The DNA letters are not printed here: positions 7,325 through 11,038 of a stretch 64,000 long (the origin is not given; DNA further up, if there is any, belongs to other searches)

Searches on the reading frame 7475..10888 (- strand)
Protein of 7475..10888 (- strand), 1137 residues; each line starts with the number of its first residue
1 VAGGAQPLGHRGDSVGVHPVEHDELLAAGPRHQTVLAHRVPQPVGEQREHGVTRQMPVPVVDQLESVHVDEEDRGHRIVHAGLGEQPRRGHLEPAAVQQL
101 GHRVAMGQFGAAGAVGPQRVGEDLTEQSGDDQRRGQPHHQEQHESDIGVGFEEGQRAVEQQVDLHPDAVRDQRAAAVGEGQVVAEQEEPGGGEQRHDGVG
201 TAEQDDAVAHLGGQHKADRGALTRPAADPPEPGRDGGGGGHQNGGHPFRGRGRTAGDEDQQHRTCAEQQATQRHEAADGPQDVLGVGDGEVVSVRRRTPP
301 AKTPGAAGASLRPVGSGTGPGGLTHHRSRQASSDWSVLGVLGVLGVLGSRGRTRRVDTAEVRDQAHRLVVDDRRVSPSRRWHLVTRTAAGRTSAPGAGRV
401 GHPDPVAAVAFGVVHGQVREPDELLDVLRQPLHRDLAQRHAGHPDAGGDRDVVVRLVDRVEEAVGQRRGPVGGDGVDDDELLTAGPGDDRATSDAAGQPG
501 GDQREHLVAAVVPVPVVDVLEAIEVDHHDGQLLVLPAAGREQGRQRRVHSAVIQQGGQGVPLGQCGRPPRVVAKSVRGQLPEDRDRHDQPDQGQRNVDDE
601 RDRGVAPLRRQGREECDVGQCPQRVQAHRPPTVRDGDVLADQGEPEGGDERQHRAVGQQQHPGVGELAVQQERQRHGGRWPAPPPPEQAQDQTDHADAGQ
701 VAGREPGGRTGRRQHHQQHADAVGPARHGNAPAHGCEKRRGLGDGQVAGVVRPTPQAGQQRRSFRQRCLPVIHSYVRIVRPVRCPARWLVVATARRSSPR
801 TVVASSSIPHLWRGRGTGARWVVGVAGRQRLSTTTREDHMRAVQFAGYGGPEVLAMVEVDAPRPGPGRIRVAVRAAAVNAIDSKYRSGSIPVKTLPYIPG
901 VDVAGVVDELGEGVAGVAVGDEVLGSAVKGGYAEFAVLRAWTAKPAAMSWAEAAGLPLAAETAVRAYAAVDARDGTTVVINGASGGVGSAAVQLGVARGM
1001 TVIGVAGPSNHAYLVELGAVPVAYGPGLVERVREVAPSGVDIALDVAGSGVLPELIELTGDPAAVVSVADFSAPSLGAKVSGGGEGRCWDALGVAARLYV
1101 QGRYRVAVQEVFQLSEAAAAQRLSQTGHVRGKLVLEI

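Call 31: search_protein_families(library=pfam, proteins=[window:7475-10888:-], max_evalue=0.00001)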
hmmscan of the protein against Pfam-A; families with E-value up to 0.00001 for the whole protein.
window:7475-10888:- (1137 aa): 3 families
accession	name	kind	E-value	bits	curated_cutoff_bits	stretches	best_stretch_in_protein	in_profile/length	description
PF08240.17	ADH_N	-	8.6e-14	52.1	23.5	1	865-940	1-96/104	Alcohol dehydrogenase GroES-like domain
PF13602.12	ADH_zinc_N_2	-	7.4e-09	37.1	27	1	1029-1135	14-134/134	Zinc-binding dehydrogenase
PF00107.32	ADH_zinc_N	-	8.1e-07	29.5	31.8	1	986-1069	1-89/129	Zinc-binding dehydrogenase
